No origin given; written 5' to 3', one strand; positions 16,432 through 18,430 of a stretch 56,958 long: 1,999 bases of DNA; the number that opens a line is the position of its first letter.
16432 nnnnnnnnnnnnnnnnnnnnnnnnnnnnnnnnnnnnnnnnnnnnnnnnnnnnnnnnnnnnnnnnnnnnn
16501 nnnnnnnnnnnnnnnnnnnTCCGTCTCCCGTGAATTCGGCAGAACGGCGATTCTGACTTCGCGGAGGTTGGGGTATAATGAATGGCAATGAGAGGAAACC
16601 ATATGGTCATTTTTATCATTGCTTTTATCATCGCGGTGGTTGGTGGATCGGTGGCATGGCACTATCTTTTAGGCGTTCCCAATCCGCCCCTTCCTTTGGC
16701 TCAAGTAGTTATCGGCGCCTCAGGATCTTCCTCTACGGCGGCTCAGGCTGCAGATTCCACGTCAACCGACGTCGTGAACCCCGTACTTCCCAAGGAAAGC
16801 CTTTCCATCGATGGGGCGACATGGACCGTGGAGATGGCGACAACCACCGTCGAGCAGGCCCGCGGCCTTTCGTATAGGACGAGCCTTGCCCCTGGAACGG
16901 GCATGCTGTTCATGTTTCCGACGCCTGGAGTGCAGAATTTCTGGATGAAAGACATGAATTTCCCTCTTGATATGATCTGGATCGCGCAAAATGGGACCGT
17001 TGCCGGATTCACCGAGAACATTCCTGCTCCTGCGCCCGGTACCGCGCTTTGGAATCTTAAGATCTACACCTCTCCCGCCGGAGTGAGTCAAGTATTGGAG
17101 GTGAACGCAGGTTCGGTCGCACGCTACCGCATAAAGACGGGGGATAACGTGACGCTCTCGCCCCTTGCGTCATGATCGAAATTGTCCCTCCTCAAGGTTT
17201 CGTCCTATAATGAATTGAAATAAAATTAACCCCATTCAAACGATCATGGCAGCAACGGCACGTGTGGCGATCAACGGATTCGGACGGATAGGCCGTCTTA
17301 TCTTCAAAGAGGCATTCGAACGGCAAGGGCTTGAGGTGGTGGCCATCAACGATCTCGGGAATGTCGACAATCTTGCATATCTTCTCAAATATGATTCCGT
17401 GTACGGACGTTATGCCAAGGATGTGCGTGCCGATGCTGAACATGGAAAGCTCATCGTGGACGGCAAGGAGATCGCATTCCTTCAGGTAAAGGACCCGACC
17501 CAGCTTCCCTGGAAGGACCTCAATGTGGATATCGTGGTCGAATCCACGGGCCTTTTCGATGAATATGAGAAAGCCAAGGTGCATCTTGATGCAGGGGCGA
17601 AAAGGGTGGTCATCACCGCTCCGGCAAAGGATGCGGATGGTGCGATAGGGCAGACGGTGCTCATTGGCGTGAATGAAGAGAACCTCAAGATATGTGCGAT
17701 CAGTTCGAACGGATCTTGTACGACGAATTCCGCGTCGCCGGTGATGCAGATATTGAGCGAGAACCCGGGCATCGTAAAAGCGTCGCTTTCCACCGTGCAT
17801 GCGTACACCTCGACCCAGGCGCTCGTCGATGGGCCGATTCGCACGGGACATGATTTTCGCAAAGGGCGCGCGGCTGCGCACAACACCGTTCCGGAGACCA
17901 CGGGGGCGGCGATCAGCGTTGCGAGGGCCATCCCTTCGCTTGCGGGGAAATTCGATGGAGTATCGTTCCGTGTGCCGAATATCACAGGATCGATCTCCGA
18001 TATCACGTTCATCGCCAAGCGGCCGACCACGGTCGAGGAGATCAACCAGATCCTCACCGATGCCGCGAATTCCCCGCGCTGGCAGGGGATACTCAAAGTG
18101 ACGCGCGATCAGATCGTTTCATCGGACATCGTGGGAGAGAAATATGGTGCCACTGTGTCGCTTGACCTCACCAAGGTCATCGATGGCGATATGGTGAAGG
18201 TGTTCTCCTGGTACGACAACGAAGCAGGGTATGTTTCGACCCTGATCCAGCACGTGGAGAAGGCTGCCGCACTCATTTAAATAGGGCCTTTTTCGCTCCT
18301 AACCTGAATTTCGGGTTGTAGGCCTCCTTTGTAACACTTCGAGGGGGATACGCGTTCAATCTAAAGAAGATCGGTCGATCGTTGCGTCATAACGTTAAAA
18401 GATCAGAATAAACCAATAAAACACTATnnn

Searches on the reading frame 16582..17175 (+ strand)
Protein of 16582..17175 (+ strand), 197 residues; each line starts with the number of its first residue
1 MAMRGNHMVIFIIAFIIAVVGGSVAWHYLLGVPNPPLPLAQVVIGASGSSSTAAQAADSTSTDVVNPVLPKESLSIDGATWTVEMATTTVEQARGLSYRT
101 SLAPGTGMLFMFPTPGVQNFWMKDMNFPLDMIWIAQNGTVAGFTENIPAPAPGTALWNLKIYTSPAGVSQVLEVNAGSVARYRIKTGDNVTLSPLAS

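Call 23: search_protein_families(library=pfam, proteins=[window:16582-17175:+], max_evalue=0.001)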
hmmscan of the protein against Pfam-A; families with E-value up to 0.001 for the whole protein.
window:16582-17175:+ (197 aa): 1 family
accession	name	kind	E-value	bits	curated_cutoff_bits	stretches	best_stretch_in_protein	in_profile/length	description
PF02643.20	DUF192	-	3.9e-30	104.3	27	1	82-191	2-95/96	Uncharacterized ACR, COG1430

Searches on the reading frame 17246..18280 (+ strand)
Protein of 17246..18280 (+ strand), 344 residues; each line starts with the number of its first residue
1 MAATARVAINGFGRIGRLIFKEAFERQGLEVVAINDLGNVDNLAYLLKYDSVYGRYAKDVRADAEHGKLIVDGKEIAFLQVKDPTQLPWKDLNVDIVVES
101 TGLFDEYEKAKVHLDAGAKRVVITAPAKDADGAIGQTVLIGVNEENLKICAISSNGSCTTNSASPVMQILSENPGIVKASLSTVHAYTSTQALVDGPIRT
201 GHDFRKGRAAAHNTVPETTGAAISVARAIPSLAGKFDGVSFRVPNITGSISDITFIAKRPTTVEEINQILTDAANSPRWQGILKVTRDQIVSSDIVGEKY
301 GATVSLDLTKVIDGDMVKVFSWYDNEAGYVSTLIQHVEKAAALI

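Call 23: search_protein_families(library=pfam, proteins=[window:17246-18280:+], max_evalue=0.001)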
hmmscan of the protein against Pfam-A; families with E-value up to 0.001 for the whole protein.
window:17246-18280:+ (344 aa): 2 families
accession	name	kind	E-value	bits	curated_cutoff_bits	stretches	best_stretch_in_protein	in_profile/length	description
PF02800.25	Gp_dh_C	-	1.4e-46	158.4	24.4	1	165-323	3-158/158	Glyceraldehyde 3-phosphate dehydrogenase, C-terminal domain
PF00044.30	Gp_dh_N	-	4.5e-38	130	31.7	1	6-105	2-99/101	Glyceraldehyde 3-phosphate dehydrogenase, NAD binding domain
